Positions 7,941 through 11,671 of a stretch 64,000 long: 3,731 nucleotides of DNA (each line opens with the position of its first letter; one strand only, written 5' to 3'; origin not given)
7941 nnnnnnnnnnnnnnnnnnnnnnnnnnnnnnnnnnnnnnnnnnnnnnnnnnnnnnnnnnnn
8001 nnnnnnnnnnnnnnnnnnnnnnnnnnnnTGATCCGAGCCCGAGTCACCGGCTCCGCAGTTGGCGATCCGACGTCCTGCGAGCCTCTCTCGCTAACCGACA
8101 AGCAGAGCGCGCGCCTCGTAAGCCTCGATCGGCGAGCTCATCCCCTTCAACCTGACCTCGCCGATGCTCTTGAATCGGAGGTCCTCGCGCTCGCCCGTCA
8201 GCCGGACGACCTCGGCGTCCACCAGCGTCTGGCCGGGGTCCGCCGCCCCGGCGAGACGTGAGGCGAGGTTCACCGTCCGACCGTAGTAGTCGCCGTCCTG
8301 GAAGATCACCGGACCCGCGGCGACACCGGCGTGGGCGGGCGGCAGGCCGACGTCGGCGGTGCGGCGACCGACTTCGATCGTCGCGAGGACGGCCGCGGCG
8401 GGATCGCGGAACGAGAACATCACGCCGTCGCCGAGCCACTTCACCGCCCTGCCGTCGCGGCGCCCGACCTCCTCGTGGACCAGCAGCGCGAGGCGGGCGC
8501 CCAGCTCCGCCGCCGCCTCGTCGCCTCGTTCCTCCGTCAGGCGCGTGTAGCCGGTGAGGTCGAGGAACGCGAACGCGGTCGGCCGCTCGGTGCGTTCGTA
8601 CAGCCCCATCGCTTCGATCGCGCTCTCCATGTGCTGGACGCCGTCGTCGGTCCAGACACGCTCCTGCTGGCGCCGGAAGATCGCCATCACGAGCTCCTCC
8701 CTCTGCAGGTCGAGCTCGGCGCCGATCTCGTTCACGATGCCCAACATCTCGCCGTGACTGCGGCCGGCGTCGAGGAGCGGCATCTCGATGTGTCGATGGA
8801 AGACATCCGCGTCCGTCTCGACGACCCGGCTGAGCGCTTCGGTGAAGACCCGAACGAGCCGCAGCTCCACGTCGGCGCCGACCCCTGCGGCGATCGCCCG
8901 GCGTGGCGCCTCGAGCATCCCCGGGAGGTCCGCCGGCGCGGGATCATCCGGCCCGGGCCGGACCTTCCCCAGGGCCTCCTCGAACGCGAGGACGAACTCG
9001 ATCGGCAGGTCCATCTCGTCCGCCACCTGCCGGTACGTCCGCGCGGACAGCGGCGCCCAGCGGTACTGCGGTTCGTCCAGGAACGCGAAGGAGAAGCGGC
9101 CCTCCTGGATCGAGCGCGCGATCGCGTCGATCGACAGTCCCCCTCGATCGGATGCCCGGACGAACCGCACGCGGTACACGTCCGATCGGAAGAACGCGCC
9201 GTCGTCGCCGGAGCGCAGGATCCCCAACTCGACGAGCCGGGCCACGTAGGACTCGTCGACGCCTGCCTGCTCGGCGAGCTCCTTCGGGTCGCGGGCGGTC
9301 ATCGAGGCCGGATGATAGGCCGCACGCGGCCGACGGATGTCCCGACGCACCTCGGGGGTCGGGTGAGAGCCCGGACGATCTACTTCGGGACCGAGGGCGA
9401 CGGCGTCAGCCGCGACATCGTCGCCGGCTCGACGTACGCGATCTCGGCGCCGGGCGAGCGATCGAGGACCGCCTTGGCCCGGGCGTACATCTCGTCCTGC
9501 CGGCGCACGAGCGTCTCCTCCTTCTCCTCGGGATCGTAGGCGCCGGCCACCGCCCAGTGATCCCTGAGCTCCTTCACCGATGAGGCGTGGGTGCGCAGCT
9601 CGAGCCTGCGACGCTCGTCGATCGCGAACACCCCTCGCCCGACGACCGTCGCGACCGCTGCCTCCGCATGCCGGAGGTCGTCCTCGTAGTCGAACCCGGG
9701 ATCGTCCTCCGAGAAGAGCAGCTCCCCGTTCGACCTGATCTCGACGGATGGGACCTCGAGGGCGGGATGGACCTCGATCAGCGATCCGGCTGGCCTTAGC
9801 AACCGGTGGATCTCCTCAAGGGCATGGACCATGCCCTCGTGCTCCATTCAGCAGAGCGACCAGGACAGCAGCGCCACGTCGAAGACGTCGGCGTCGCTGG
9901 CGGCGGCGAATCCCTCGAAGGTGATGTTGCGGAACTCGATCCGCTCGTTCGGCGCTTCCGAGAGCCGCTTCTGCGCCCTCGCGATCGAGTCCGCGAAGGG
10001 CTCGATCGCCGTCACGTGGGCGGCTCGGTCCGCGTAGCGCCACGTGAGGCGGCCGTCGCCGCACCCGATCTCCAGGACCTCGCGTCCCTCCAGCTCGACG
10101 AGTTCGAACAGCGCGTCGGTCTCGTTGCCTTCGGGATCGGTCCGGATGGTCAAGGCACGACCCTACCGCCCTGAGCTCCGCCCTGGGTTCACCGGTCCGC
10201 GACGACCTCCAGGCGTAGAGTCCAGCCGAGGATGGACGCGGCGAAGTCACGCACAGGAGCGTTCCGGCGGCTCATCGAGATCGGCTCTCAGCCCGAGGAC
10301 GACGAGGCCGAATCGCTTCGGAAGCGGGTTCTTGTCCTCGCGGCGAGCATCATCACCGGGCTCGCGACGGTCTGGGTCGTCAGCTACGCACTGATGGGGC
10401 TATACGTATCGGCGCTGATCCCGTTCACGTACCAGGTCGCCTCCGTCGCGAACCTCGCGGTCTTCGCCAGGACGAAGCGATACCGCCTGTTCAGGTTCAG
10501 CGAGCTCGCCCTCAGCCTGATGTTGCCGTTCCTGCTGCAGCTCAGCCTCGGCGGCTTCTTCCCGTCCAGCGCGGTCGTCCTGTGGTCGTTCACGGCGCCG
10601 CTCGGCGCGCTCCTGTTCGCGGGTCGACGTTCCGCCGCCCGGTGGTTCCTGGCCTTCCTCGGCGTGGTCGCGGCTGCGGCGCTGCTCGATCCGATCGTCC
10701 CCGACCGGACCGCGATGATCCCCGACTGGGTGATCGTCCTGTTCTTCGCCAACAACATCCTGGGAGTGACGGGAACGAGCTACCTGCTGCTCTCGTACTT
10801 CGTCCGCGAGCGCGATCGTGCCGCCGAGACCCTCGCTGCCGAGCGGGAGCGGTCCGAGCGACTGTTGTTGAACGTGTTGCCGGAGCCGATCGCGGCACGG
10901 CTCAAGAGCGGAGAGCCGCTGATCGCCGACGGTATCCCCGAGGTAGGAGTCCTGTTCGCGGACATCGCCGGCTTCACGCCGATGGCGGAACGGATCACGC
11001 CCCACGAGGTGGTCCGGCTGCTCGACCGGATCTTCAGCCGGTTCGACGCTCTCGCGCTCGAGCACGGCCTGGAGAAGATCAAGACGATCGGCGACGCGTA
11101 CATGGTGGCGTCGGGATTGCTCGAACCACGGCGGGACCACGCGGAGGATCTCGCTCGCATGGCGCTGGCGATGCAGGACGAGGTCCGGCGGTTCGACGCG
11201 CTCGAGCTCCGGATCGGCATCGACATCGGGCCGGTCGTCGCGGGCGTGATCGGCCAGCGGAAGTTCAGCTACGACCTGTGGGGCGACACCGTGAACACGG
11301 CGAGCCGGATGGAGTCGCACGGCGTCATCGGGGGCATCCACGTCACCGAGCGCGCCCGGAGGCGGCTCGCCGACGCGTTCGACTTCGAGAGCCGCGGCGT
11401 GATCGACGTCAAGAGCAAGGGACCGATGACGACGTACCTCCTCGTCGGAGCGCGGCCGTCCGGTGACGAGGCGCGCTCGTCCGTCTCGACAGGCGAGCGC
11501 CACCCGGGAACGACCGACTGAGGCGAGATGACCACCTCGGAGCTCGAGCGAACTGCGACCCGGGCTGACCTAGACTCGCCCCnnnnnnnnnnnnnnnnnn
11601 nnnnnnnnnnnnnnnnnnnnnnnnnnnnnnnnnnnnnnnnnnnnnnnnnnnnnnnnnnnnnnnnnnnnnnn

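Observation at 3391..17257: Two diverging copies of a ~520-bp DinB-family gene segment 13 kb apart, each inactivated differently. Copy 2 abuts a truncated arsC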

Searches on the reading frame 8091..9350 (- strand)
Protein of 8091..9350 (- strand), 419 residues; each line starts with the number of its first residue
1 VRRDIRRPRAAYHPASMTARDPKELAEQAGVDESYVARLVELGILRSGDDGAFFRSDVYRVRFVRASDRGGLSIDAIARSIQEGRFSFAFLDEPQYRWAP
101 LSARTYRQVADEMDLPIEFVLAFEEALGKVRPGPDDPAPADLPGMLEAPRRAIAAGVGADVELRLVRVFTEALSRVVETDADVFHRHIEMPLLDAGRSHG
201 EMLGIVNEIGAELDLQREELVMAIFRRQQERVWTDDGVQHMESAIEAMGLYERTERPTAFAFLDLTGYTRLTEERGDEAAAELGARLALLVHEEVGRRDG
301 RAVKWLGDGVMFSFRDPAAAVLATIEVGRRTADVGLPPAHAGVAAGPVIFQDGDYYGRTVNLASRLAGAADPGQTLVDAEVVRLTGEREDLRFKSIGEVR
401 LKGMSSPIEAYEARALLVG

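Call 27: search_protein_families(library=pfam, proteins=[window:8091-9350:-], max_evalue=0.001)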
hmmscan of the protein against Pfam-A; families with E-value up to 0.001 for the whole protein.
window:8091-9350:- (419 aa): 2 families
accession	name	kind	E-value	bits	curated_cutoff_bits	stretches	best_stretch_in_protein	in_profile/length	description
PF00211.25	Guanylate_cyc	-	1e-06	28.9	21.9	1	354-407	124-175/183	Adenylate and Guanylate cyclase catalytic domain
PF16701.10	Ad_Cy_reg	-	0.00028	21.2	28.6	0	105-179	60-136/186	Adenylate cyclase regulatory domain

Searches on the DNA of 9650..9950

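Call 54: search_rna_families(source=window, start=9650, end=9950, threshold=evalue, max_evalue=10, show_alignments=3)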
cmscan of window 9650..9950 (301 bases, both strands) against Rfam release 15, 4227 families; matches with E-value up to 10: 2.
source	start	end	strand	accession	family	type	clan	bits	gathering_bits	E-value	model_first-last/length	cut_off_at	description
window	9674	9707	-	RF01068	Guanidine-II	Cis-reg; riboswitch;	-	13.2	32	2.3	1-48/48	no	Guanidine-II riboswitch aptamer (mini-ykkC)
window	9650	9709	-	RF00023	tmRNA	Gene;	CL00001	12.5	47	0.0032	1-68/374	3'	transfer-messenger RNA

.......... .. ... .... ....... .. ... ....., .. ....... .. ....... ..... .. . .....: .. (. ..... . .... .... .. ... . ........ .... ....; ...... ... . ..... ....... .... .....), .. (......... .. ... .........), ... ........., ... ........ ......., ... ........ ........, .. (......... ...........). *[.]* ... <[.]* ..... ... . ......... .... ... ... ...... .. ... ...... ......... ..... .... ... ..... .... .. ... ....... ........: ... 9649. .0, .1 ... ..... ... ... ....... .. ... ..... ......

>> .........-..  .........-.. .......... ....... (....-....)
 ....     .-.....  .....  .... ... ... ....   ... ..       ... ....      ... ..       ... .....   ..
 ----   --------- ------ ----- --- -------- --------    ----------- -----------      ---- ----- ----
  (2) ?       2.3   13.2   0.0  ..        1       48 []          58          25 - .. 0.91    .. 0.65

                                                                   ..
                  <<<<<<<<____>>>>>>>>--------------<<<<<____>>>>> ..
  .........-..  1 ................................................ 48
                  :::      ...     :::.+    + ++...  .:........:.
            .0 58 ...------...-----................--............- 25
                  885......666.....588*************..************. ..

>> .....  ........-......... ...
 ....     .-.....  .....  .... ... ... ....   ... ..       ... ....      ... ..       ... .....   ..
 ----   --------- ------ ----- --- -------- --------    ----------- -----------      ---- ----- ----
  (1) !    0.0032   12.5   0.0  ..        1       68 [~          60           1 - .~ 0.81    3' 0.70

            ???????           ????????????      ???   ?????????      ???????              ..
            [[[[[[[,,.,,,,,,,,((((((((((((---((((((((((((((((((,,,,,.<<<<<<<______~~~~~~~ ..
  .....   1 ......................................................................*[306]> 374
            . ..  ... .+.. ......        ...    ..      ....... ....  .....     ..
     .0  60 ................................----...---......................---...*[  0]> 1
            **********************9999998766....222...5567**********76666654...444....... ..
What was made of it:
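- Tried and rejected: No match at the UGA of the methyltransferase (call 54).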

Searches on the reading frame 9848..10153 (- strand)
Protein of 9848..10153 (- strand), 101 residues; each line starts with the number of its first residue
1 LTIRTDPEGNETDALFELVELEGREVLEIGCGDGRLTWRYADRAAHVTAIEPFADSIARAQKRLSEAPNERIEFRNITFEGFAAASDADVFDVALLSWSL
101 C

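Call 27: search_protein_families(library=pfam, proteins=[window:9848-10153:-], max_evalue=0.001)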
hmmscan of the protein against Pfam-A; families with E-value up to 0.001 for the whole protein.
window:9848-10153:- (101 aa): 9 families
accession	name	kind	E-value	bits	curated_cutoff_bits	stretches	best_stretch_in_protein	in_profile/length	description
PF13649.12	Methyltransf_25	-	4.7e-10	40.5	27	1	26-97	1-71/97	Methyltransferase domain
PF08242.18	Methyltransf_12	-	8.7e-09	36.4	30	1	27-97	1-72/98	Methyltransferase domain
PF13847.12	Methyltransf_31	-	9e-08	32.4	27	1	23-96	4-80/145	Methyltransferase domain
PF08241.18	Methyltransf_11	-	1e-07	32.9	21.2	1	27-101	1-71/95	Methyltransferase domain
PF13489.12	Methyltransf_23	-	5e-07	30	27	1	20-97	20-88/164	Methyltransferase domain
PF00398.26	RrnaAD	-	4.5e-05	23.1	24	1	22-73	30-79/263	Ribosomal RNA adenine dimethylase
PF05401.17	NodS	-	0.00017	21.9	24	1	24-66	45-87/201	Nodulation protein S (NodS)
PF08003.17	Methyltransf_9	-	0.00028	20.4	23.8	1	18-57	111-151/315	Protein of unknown function (DUF1698)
PF02353.26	CMAS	-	0.00087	19.1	27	1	13-82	52-124/273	Mycolic acid cyclopropane synthetase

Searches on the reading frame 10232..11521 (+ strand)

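Call 27: search_protein_families(library=pfam, proteins=[window:10232-11521:+], max_evalue=0.001)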
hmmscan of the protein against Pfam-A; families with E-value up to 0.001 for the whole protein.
window:10232-11521:+ (429 aa): 1 family
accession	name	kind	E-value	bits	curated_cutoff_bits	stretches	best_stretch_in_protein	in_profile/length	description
PF00211.25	Guanylate_cyc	-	1.1e-58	198.2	21.9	1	235-405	6-182/183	Adenylate and Guanylate cyclase catalytic domain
